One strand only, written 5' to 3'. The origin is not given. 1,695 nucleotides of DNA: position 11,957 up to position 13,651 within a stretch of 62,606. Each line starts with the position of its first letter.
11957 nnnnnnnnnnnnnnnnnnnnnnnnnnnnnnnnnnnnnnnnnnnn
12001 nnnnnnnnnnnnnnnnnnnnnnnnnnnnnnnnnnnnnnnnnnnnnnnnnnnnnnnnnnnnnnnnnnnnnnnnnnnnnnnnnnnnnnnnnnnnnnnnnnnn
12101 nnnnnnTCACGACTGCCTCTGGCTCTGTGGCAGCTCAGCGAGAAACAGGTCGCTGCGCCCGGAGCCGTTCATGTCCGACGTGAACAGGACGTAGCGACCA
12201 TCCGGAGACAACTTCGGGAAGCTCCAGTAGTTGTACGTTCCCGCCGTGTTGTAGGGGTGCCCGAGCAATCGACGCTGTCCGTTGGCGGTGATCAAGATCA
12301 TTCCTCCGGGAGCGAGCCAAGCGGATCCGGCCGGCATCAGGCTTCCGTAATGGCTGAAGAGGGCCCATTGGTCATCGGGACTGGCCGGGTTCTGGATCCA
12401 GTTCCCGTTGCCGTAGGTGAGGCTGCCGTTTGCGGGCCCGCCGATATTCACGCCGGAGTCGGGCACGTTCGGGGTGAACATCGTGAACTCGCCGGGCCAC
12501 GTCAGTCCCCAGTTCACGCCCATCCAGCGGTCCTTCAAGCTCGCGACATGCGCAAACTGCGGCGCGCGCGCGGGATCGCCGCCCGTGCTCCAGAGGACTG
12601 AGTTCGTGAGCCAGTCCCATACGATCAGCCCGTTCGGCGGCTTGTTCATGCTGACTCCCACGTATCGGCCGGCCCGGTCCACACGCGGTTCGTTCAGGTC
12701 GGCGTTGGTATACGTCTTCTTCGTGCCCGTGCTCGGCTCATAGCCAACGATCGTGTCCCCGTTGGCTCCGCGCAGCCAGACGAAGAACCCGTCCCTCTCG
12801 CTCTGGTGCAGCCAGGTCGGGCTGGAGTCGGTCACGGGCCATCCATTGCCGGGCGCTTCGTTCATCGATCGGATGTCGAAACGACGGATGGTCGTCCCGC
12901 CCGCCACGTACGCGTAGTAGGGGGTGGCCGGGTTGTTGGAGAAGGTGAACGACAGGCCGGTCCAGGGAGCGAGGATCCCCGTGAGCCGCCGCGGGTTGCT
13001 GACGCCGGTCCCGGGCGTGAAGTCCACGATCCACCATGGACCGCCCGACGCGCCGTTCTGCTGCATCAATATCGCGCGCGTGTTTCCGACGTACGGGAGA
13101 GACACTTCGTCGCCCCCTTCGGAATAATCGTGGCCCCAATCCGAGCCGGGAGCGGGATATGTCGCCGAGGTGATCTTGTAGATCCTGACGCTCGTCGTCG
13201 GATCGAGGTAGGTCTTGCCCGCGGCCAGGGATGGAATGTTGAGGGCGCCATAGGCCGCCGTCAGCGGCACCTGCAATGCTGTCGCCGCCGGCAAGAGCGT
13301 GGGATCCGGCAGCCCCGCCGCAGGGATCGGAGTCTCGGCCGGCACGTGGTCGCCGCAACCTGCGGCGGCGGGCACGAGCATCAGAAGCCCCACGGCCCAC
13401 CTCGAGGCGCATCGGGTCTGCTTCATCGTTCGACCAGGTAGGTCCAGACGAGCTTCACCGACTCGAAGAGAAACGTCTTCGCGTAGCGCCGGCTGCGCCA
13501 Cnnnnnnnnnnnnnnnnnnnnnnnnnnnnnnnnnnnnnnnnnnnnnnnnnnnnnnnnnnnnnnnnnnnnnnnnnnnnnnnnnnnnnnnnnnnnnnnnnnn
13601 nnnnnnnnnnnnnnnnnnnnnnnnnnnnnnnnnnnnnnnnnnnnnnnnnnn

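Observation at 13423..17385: Lipid-linked pentose module lacking DprE1/DprE2: possible periplasmic ribosylation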

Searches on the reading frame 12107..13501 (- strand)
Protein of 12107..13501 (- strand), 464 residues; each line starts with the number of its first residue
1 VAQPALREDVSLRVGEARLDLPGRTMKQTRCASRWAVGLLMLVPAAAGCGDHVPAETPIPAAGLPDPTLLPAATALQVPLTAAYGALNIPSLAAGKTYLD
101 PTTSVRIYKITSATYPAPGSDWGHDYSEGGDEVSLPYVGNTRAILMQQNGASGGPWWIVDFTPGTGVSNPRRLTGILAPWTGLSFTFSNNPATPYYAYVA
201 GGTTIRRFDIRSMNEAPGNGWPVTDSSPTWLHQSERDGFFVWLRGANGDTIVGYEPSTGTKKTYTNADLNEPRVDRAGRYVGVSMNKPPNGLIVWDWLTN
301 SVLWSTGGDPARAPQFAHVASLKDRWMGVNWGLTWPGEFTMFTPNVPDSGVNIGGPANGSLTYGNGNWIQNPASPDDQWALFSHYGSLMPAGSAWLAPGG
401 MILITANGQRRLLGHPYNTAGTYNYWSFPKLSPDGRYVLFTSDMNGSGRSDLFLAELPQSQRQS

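Call 3: search_protein_families(library=pfam, proteins=[window:12107-13501:-], max_evalue=0.01)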
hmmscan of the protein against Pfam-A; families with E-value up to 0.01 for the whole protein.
window:12107-13501:- (464 aa): 1 family
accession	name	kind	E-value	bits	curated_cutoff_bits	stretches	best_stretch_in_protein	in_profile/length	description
PF07676.18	PD40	-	0.00085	19.7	20.9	1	431-453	16-37/38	WD40-like Beta Propeller Repeat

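Call 4: search_protein_families(library=ncbifam, proteins=[window:12107-13501:-], max_evalue=0.01)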
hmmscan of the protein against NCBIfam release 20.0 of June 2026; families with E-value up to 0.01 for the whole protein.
window:12107-13501:- (464 aa): 1 family
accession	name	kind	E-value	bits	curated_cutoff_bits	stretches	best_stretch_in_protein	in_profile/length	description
NF052230.1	T9SS_PorE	exception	0.0055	15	600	1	422-459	277-315/648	PorE family type IX secretion system protein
